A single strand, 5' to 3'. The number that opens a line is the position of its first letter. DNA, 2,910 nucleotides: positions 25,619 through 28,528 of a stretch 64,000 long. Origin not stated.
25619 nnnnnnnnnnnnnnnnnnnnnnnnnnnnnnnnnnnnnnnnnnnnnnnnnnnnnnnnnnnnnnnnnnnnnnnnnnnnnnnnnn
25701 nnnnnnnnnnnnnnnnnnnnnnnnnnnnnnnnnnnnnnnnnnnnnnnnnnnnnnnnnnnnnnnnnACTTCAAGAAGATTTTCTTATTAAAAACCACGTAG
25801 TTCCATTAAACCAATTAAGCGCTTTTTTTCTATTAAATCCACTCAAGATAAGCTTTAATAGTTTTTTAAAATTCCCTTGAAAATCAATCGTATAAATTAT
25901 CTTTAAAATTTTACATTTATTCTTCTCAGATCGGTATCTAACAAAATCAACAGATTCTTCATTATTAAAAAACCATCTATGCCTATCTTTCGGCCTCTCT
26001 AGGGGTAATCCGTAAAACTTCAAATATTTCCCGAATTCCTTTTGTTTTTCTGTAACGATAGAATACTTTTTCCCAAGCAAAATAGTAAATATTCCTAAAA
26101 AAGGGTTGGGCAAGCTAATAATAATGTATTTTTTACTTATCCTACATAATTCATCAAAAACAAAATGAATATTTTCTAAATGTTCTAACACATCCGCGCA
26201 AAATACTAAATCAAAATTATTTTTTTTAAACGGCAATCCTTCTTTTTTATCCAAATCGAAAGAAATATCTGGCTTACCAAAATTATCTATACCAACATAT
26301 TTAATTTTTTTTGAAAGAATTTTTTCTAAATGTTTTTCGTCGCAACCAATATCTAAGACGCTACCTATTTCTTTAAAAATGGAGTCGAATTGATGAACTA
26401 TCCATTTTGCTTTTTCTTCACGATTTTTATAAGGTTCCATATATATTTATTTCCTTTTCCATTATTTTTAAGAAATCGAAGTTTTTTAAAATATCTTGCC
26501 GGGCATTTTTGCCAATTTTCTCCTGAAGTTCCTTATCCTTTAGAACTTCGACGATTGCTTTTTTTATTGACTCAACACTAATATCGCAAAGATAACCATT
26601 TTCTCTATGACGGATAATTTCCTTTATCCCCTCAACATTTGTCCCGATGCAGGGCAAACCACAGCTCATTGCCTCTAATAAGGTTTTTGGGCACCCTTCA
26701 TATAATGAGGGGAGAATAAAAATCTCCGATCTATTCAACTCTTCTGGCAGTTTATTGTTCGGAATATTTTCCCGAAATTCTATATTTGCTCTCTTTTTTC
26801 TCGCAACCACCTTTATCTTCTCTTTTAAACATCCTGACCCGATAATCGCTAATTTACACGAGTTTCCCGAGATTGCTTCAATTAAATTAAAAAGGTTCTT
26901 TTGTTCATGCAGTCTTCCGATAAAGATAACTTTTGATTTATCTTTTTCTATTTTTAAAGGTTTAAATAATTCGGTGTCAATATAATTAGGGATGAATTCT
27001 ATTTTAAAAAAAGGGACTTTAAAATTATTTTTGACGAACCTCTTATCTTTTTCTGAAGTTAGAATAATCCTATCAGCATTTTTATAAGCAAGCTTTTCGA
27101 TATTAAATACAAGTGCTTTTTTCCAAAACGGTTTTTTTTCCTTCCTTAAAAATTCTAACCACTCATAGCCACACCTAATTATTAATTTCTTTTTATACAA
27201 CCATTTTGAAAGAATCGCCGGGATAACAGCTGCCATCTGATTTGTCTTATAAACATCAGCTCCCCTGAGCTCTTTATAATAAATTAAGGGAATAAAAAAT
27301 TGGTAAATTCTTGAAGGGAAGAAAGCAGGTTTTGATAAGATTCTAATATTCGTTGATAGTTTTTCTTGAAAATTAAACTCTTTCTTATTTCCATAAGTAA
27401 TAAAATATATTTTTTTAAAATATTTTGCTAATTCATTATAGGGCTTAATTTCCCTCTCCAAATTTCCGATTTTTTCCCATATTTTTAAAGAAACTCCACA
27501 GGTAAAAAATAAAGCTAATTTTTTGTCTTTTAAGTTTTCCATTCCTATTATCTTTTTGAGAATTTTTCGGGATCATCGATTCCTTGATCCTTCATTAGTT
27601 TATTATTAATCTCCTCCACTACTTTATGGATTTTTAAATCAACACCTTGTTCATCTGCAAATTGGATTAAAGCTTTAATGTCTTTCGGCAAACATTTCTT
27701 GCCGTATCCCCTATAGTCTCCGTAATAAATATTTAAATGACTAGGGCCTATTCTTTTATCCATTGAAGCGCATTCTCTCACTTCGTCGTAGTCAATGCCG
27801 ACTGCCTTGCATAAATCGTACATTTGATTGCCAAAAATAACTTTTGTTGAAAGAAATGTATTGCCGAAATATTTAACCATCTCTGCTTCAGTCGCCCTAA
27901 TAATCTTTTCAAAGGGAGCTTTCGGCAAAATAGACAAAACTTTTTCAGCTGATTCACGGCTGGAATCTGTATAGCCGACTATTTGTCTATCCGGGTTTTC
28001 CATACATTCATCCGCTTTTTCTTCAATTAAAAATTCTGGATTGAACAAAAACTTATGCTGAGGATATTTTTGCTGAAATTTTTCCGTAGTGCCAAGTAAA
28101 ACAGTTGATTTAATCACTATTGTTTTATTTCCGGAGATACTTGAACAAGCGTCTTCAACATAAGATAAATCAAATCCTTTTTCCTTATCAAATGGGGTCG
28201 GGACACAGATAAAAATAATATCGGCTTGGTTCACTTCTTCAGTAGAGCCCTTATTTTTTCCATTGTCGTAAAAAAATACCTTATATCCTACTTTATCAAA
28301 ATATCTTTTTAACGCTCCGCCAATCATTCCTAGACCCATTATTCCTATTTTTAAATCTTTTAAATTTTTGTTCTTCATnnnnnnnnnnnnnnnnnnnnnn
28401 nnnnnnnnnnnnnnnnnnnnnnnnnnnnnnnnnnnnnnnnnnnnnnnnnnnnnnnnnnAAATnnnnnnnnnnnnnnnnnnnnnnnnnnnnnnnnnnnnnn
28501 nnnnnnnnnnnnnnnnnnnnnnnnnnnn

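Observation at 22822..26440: Five SAM methyltransferase genes in a row, bracketed by GT4 genes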

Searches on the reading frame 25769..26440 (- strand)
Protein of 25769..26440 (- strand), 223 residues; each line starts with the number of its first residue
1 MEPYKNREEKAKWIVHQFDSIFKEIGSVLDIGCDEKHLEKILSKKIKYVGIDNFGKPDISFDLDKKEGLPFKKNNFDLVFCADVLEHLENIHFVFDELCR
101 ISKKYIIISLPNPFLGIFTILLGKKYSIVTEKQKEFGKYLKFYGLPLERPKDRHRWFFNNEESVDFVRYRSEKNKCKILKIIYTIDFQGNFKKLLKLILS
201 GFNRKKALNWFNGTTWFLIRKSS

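Call 5: search_protein_families(library=pfam, proteins=[window:25769-26440:-], max_evalue=0.01)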
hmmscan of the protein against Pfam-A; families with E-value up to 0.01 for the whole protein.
window:25769-26440:- (223 aa): 6 families
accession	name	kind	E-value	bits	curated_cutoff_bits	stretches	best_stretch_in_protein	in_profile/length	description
PF13489.12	Methyltransf_23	-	2.7e-10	40.6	27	1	9-161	7-148/164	Methyltransferase domain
PF08241.18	Methyltransf_11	-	2.5e-07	31.7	21.2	1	64-104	49-89/95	Methyltransferase domain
PF13847.12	Methyltransf_31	-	9.1e-06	25.9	27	1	58-112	55-113/145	Methyltransferase domain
PF07021.18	MetW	-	1.5e-05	25.2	21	1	24-112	13-111/193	Methionine biosynthesis protein MetW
PF13649.12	Methyltransf_25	-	0.00016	22.7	27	1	57-103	46-94/97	Methyltransferase domain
PF08242.18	Methyltransf_12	-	0.001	20.2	30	1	69-98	64-88/98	Methyltransferase domain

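Call 6: search_protein_families(library=ncbifam, proteins=[window:25769-26440:-], max_evalue=0.01)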
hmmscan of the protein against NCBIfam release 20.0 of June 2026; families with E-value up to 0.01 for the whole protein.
window:25769-26440:- (223 aa): 7 families
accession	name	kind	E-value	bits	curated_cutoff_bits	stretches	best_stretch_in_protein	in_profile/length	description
TIGR02081.1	metW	equivalog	1.5e-06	27.9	189.5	1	23-112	12-111/194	methionine biosynthesis protein MetW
NF004452.0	PRK05785.1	equivalog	2e-05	24.2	207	1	21-113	48-149/228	hypothetical protein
TIGR03587.1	Pse_Me-ase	hypoth_equivalog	0.00039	20.6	112.05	1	70-108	100-140/204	pseudaminic acid biosynthesis-associated methylase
NF045667.1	MTase_DVU1556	equivalog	0.00052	19.5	155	1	26-101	24-110/213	DVU_1556 family methyltransferase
TIGR01983.1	UbiG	equivalog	0.001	18.4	102.95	0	59-103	99-144/228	bifunctional 2-polyprenyl-6-hydroxyphenol methylase/3-demethylubiquinol 3-O-methyltransferase UbiG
TIGR02072.1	BioC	equivalog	0.0045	16.8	184.95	0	58-104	80-126/244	malonyl-ACP O-methyltransferase BioC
NF047649.1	MTase_UXPK_star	exception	0.0094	15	460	0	53-103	124-174/283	methyltransferase/UXPK-star double selenoprotein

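Call 23: search_solved_structures(query=window:25769-26440:-, max_evalue=0.1)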
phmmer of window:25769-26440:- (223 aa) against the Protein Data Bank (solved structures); distinct sequences matched with E-value up to 0.1: 3.
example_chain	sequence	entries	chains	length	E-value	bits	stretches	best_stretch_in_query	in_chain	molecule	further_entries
3cc8_A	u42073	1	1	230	0.021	17.6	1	21-122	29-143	Putative methyltransferase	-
3l8d_A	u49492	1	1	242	0.025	17.4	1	14-111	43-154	Methyltransferase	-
8k76_A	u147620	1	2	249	0.034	16.9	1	56-107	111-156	S-adenosylmethionine-dependent methyltransferase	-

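Call 29: find_homologous_proteins(query=window:25769-26440:-)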
Query window:25769-26440:- (223 aa): 292 proteins with E <= 0.001 among 685 candidates; the best 120 are listed.
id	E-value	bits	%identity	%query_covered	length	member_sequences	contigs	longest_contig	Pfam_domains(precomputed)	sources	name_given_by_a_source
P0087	4.3e-146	503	100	100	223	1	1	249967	PF07021.19,PF13489.13,PF08241.19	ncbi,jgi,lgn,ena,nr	ncbi:class I SAM-dependent methyltransferase [Patescibacteria group bacterium]|nr:class I SAM-depend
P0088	1.3e-103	364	70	99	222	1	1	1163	PF13489.13,PF13649.13,PF08241.19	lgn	-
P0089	1.2e-102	360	76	99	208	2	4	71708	PF13489.13,PF08241.19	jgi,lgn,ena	-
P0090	2.6e-97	343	68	99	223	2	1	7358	PF07021.19,PF13489.13,PF13649.13,PF08241.19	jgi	-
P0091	4.1e-94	332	67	99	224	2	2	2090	PF07021.19,PF13489.13,PF13649.13,PF08241.19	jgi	-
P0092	2.0e-92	327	66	100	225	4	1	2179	PF07021.19,PF13489.13,PF13649.13,PF08241.19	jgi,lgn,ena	-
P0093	5.6e-91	322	62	98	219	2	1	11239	PF07021.19,PF13847.13,PF13489.13,PF13649.13,PF08241.19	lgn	-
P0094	9.0e-91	322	61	98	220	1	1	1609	PF07021.19,PF13847.13,PF13489.13,PF13649.13,PF08241.19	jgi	jgi:ubiquinone/menaquinone biosynthesis C-methylase UbiE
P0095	4.2e-81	290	60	100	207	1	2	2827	PF13489.13,PF13649.13,PF08241.19,PF08242.19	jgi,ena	-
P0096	1.1e-78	282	57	100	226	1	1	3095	PF13847.13,PF13489.13,PF13649.13,PF08241.19,PF08242.19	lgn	-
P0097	8.4e-78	279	57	98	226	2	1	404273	PF13847.13,PF13489.13,PF08241.19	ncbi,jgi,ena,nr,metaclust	ncbi:MAG: methyltransferase domain-containing protein [Candidatus Gorgyraea atricola]|nr:methyltrans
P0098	1.5e-77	278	57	93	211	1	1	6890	PF13847.13,PF13489.13,PF13649.13,PF08241.19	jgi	-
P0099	5.7e-76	273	55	98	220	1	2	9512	PF13489.13,PF08241.19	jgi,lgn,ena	-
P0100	8.8e-76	272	58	96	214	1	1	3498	PF13489.13,PF08241.19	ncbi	-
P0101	1.6e-73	265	51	98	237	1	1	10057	PF07021.19,PF13847.13,PF13489.13,PF08241.19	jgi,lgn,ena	-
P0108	5.7e-60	221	57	76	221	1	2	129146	PF07021.19,PF13847.13,PF13489.13,PF13649.13,PF08241.19,PF08242.19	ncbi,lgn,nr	ncbi:MAG: class I SAM-dependent methyltransferase [Bacteroidales bacterium]|nr:class I SAM-dependent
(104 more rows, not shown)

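Call 39: predict_structure(alignment_id=A2)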
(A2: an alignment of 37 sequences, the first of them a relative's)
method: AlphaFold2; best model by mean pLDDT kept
length: 223 residues; sequences in the alignment: 37
mean_pLDDT: 89.8   pTM: 0.85
mean pLDDT of the five models: 89.8, 89.0, 87.6, 85.7, 82.9
residues with pLDDT >= 90: 142; 70-90: 57; 50-70: 24; < 50: 0
segments of 3 or more residues with pLDDT < 50: none
pLDDT, mean of each block of 10 residues (from residue 1): 86 96 98 97 98 96 91 98 91 97 98 73 71 71 81 78 96 98 91 86 90 96 87
secondary structure, 60 per line:
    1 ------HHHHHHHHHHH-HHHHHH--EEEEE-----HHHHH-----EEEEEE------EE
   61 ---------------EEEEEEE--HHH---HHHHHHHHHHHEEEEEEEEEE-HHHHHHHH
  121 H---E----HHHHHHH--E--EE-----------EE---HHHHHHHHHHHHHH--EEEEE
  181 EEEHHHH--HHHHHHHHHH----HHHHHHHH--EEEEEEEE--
elements in order: H7-17 H19-24 E27-31 H37-41 E47-52 E76-82 H91-101 E102-111 H113-121 H130-136 H160-173 E176-183 H184-187 H190-199 H204-211 E214-221

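Call 41: fold_search(model_id=the predicted structure, library=pdb)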
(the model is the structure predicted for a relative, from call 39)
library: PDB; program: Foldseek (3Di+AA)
matches with E <= 10: 1431; with E <= 0.001: 565
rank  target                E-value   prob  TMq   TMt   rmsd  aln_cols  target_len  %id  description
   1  3cc8                  5.2e-11  1.00  0.60  0.63   6.4       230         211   20  Crystal structure of a putative methyltransferase (bce_1332) from bacillus cereus atcc 10987 at 1.64 A resolution (released 2008-03-04)
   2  3l8d                  5.6e-10  1.00  0.58  0.64   5.5       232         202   17  Crystal structure of methyltransferase from Bacillus Thuringiensis (released 2010-01-12)
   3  6uvq_A                6.8e-09  1.00  0.46  0.40  12.3       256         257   14  Crystal structure of Apo AtmM (released 2020-11-25)
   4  2p8j_B                9.3e-09  1.00  0.49  0.52   8.5       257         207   17  Crystal structure of S-adenosylmethionine-dependent methyltransferase (NP_349143.1) from Clostridium acetobutylicum at (released 2007-04-24)
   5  6uv6_C                1.9e-08  1.00  0.45  0.39  11.2       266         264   14  AtmM with bound rebeccamycin analogue (released 2020-11-25)
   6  2avn_A                2.3e-08  1.00  0.58  0.53   8.4       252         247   15  CRYSTAL STRUCTURE OF A UBIQUINONE/MENAQUINONE BIOSYNTHESIS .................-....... PROTEIN (TM1389) FROM THERMOTOGA  (released 2005-10-18)
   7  8x8j_B                2.3e-08  1.00  0.48  0.46  11.2       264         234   13  The structure of AbBioc in complex with inhibitor sinefungin (released 2024-11-13)
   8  3bus_B                2.4e-08  1.00  0.50  0.47  10.9       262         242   11  Crystal Structure of RebM (released 2008-03-25)
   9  6uv6_A                3.4e-08  1.00  0.45  0.39  12.5       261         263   13  AtmM with bound rebeccamycin analogue (released 2020-11-25)
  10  1xxl_A                3.6e-08  1.00  0.45  0.43  12.0       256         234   16  The crystal structure of YcgJ protein from Bacillus subitilis at 2.1 A resolution (released 2004-11-23)
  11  2o57_D                4.3e-08  1.00  0.51  0.44  11.2       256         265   14  Crystal Structure of a putative sarcosine dimethylglycine methyltransferase from Galdieria sulphuraria (released 2006-12-19)
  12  2o57_A                4.6e-08  1.00  0.50  0.41  11.8       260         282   14  Crystal Structure of a putative sarcosine dimethylglycine methyltransferase from Galdieria sulphuraria (released 2006-12-19)
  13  4f85                  4.6e-08  1.00  0.47  0.43  10.4       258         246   11  Structure analysis of Geranyl diphosphate methyltransferase (released 2012-10-31)
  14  2o57_B                4.9e-08  1.00  0.51  0.43  11.8       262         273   14  Crystal Structure of a putative sarcosine dimethylglycine methyltransferase from Galdieria sulphuraria (released 2006-12-19)
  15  3bus_A                4.9e-08  1.00  0.47  0.42  11.2       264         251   11  Crystal Structure of RebM (released 2008-03-25)
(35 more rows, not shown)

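Call 66: find_encoding_contigs(protein=P0097, flank=8000, max_places=1)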
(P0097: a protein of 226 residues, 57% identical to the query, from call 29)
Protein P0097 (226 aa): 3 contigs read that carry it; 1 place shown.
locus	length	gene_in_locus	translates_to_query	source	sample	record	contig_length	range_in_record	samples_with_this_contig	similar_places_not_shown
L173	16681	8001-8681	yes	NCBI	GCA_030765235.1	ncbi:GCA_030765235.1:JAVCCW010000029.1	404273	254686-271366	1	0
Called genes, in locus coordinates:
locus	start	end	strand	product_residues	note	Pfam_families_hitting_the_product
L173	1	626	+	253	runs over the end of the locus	PF05050:Methyltransf_21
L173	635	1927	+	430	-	-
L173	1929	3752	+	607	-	PF12481:DUF3700 (weak), PF13522:GATase_6, PF13537:GATase_7, PF00733:Asn_synthase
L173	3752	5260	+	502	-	PF01943:Polysacc_synt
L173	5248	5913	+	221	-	PF05175:MTS (weak), PF03848:TehB (weak), PF13489:Methyltransf_23, PF07021:MetW, PF13847:Methyltransf_31, PF08241:Methyltransf_11, PF08242:Methyltransf_12, PF13649:Methyltransf_25, +1 more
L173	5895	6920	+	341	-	PF04055:Radical_SAM, PF13186:SPASM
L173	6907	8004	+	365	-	PF01171:ATP_bind_3 (faint)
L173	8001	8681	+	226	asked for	PF13489:Methyltransf_23, PF13847:Methyltransf_31 (faint), PF08241:Methyltransf_11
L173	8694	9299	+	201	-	PF13489:Methyltransf_23, PF05148:Methyltransf_8 (weak), PF01209:Ubie_methyltran (weak), PF08241:Methyltransf_11, PF08242:Methyltransf_12 (faint), PF13649:Methyltransf_25 (weak), PF13847:Methyltransf_31 (weak)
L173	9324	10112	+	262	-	PF13489:Methyltransf_23, PF08003:Methyltransf_9, PF13649:Methyltransf_25, PF13847:Methyltransf_31 (faint), PF08241:Methyltransf_11, PF08242:Methyltransf_12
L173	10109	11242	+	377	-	PF13439:Glyco_transf_4, PF00534:Glycos_transf_1, PF13692:Glyco_trans_1_4, PF13524:Glyco_trans_1_2 (weak)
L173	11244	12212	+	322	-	PF03966:Trm112p (weak), PF08003:Methyltransf_9 (weak), PF13489:Methyltransf_23, PF13847:Methyltransf_31, PF08241:Methyltransf_11, PF08242:Methyltransf_12, PF13649:Methyltransf_25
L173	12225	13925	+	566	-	-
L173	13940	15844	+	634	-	PF13522:GATase_6, PF13537:GATase_7, PF00733:Asn_synthase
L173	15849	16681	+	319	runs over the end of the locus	PF00535:Glycos_transf_2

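Call 67: find_encoding_contigs(protein=P0108, flank=8000, max_places=1)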
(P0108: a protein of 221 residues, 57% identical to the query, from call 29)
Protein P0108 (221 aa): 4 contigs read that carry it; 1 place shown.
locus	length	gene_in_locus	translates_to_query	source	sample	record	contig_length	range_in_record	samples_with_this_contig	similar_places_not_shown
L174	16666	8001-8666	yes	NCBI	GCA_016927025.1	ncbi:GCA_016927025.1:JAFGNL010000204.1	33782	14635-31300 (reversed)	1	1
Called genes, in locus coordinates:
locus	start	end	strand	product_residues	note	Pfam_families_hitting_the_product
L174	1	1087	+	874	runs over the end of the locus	PF13231:PMT_2 (weak), PF13385:Laminin_G_3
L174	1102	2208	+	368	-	PF00534:Glycos_transf_1, PF13692:Glyco_trans_1_4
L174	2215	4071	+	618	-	PF12481:DUF3700 (weak), PF13522:GATase_6, PF13537:GATase_7, PF00733:Asn_synthase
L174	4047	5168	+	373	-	PF00534:Glycos_transf_1, PF13692:Glyco_trans_1_4, PF13524:Glyco_trans_1_2 (weak)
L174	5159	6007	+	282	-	PF00685:Sulfotransfer_1, PF13469:Sulfotransfer_3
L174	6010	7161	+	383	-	PF00534:Glycos_transf_1, PF13692:Glyco_trans_1_4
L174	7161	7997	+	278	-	PF06325:PrmA (weak), PF05175:MTS (weak), PF13489:Methyltransf_23, PF02353:CMAS, PF13847:Methyltransf_31, PF08241:Methyltransf_11, PF08242:Methyltransf_12, PF13649:Methyltransf_25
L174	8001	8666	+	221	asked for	PF13489:Methyltransf_23, PF07021:MetW (faint), PF08241:Methyltransf_11, PF08242:Methyltransf_12 (faint), PF13649:Methyltransf_25 (faint), PF13847:Methyltransf_31 (weak)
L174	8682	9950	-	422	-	PF13173:AAA_14, PF13635:DUF4143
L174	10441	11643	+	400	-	PF00534:Glycos_transf_1, PF13692:Glyco_trans_1_4, PF13524:Glyco_trans_1_2 (weak)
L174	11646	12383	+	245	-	PF00891:Methyltransf_2, PF05219:DREV (weak), PF13489:Methyltransf_23, PF02353:CMAS (weak), PF13847:Methyltransf_31, PF08241:Methyltransf_11, PF08242:Methyltransf_12, PF13649:Methyltransf_25, +2 more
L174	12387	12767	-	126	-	-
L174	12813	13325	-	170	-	PF00685:Sulfotransfer_1 (weak), PF13469:Sulfotransfer_3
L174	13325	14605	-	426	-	PF01943:Polysacc_synt, PF13440:Polysacc_synt_3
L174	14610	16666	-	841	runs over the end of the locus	PF09586:YfhO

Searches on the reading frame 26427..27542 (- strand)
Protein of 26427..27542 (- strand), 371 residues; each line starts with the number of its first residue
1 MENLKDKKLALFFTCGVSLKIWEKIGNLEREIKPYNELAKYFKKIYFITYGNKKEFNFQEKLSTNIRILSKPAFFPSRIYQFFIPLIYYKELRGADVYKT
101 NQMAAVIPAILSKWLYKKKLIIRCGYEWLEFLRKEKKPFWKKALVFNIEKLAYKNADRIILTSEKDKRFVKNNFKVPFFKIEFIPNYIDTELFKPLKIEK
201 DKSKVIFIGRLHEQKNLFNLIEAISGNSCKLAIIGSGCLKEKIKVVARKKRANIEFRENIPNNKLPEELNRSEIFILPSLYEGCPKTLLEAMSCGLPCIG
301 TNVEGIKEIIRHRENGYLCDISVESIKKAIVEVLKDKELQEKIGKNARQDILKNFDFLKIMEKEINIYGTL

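Call 5: search_protein_families(library=pfam, proteins=[window:26427-27542:-], max_evalue=0.01)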
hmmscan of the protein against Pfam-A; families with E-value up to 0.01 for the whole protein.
window:26427-27542:- (371 aa): 5 families
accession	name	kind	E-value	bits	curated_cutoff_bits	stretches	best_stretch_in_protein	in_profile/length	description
PF00534.26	Glycos_transf_1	-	3.6e-39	134.5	26.4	1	190-349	3-171/172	Glycosyl transferases group 1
PF13692.12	Glyco_trans_1_4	-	1.2e-28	100.5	27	1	204-336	3-142/142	Glycosyl transferases group 1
PF13439.12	Glyco_transf_4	-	7.1e-10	39.6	28.5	1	46-191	23-169/170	Glycosyltransferase Family 4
PF13524.12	Glyco_trans_1_2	-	2.2e-09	37.8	25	1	220-357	5-135/144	Glycosyl transferase-like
PF20706.3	GT4-conflict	-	2.6e-06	27.1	26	1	199-346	194-349/385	Family 4 Glycosyltransferase in conflict systems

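Call 6: search_protein_families(library=ncbifam, proteins=[window:26427-27542:-], max_evalue=0.01)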
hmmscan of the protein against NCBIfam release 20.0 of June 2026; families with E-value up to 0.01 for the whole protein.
window:26427-27542:- (371 aa): 42 families (the best 25 are shown)
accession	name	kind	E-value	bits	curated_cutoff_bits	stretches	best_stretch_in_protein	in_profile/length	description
TIGR02149.1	glgA_Coryne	subfamily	1.3e-27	97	302.4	1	81-369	70-388/391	glycogen synthase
TIGR03088.1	stp2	hypoth_equivalog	8.7e-27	94.1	409.05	1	160-369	141-371/374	TIGR03088 family PEP-CTERM/XrtA system glycosyltransferase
NF047684.1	TeichurnBiosyTuaC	equivalog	2.1e-26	92.8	550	1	190-362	207-380/391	teichuronic acid biosynthesis protein TuaC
TIGR04157.1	glyco_rSAM_CFB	subfamily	1.9e-25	89.7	400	1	146-366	160-404/406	TIGR04157 family glycosyltransferase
TIGR03999.1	thiol_BshA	equivalog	4.5e-25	88.4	273.7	1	147-369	136-371/375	N-acetyl-alpha-D-glucosaminyl L-malate synthase BshA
NF041876.1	EPS_EpsE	equivalog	8.6e-21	74.6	400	1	200-356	212-381/389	exopolysaccharide biosynthesis GT4 family glycosyltransferase EpsE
NF050056.1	ProtGlycPglH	equivalog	9.7e-21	74.2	600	1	77-367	69-349/354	GalNAc-alpha-(1->4)-GalNAc-alpha-(1->3)-diNAcBac-PP-undecaprenol alpha-1,4-N-acetyl-D-galactosaminyltransferase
NF046085.1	XrtY_assoc_Gly1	equivalog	4.5e-20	71.8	400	1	116-369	122-382/387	XrtY-associated glycosyltransferase XYAG1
NF007396.0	PRK09922.1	equivalog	1.4e-18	67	385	1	180-342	159-333/361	lipopolysaccharide 1,6-galactosyltransferase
NF050063.1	ProtGlycPglJ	equivalog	2e-18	66.7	500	1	150-365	139-360/363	N-acetylgalactosamine-N,N'-diacetylbacillosaminyl-diphospho-undecaprenol 4-alpha-N-acetylgalactosaminyltransferase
NF041010.1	glycosy_Agl16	equivalog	3.3e-16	59.1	575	1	144-370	122-350/352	glycosylation protein Agl16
NF038295.1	EPS_HpsP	equivalog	7.9e-16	58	550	1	136-369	135-385/388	hormogonium polysaccharide biosynthesis glycosyltransferase HpsP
NF038229.1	Glyco4_Geo_Pelo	equivalog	1.2e-14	54.1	400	1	154-365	108-330/338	GPMC system family 4 glycosyltransferase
NF053787.1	GlcN_PG_synth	equivalog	1.2e-14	54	480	1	182-369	177-357/361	N-acetylglucosaminyl phosphatidylglycerol synthase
NF038298.1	EPS_HpsO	equivalog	3.9e-14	52.2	575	1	188-370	187-386/388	hormogonium polysaccharide biosynthesis glycosyltransferase HpsO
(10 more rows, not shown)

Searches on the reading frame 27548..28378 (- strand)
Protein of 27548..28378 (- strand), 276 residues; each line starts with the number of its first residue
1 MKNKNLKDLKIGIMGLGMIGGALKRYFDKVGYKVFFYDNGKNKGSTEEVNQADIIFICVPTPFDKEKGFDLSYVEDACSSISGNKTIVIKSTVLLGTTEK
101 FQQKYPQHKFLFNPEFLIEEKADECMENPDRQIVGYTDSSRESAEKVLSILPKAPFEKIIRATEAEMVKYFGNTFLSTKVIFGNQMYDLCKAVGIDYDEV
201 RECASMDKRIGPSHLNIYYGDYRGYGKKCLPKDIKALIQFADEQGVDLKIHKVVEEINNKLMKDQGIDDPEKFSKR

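Call 5: search_protein_families(library=pfam, proteins=[window:27548-28378:-], max_evalue=0.01)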
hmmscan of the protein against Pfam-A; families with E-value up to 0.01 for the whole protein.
window:27548-28378:- (276 aa): 4 families
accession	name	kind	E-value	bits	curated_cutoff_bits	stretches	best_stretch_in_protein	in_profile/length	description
PF00984.24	UDPG_MGDP_dh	-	6.8e-26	90.6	25.4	1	164-259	2-93/94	UDP-glucose/GDP-mannose dehydrogenase family, central domain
PF03721.20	UDPG_MGDP_dh_N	-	5.8e-23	81.9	27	1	46-143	71-182/187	UDP-glucose/GDP-mannose dehydrogenase family, NAD binding domain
PF02826.25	2-Hacid_dh_C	-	2e-05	24.5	25.1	1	3-58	31-98/178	D-isomer specific 2-hydroxyacid dehydrogenase, NAD binding domain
PF03446.21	NAD_binding_2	-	0.0015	19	21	0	10-56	1-60/161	NAD binding domain of 6-phosphogluconate dehydrogenase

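Call 6: search_protein_families(library=ncbifam, proteins=[window:27548-28378:-], max_evalue=0.01)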
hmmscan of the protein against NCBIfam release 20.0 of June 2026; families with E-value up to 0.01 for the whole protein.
window:27548-28378:- (276 aa): 13 families
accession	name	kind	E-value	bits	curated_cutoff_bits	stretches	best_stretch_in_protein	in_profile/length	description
TIGR03026.1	NDP-sugDHase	subfamily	1.2e-50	172.4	189.8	1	47-261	72-296/413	nucleotide sugar dehydrogenase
NF047673.2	TeichurnBiosyTuaD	equivalog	1.2e-34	120.3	700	1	46-260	72-292/439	UDP-glucose 6-dehydrogenase TuaD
NF041297.1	UDPGDh_AglM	equivalog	2.9e-32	112.1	670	1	46-260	69-299/429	UDP-glucose 6-dehydrogenase AglM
NF011631.0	PRK15057.1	equivalog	6.6e-25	88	757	1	47-258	69-280/388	UDP-glucose 6-dehydrogenase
NF040825.1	UDPMaNacDH_Arch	equivalog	8.2e-16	57.9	750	1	45-260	69-286/418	UDP-N-acetyl-D-mannosamine dehydrogenase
NF008286.0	PRK11064.1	equivalog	6e-13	48.2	459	1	46-210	70-253/420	UDP-N-acetyl-D-mannosamine dehydrogenase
NF000004.1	vanH-D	exception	0.00025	20.3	550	1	2-60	141-204/323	D-lactate dehydrogenase VanH-D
NF000492.1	vanH_gen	exception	0.00093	18.3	540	1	2-64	135-202/312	D-lactate dehydrogenase VanH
NF005650.0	PRK07417.1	equivalog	0.0032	16.8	290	1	10-38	3-31/281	prephenate/arogenate dehydrogenase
NF001309.0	PRK00257.1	equivalog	0.0033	16.4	434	1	2-55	110-171/379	4-phosphoerythronate dehydrogenase PdxB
NF005108.0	PRK06545.1-6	equivalog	0.0045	16.1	327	1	7-43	9-45/321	prephenate dehydrogenase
NF000151.1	vanH-Ac1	exception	0.0057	16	750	1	2-75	171-249/351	D-lactate dehydrogenase VanH-Ac1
NF008400.0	PRK11199.1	equivalog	0.0068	15.4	273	0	13-61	104-152/374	bifunctional chorismate mutase/prephenate dehydrogenase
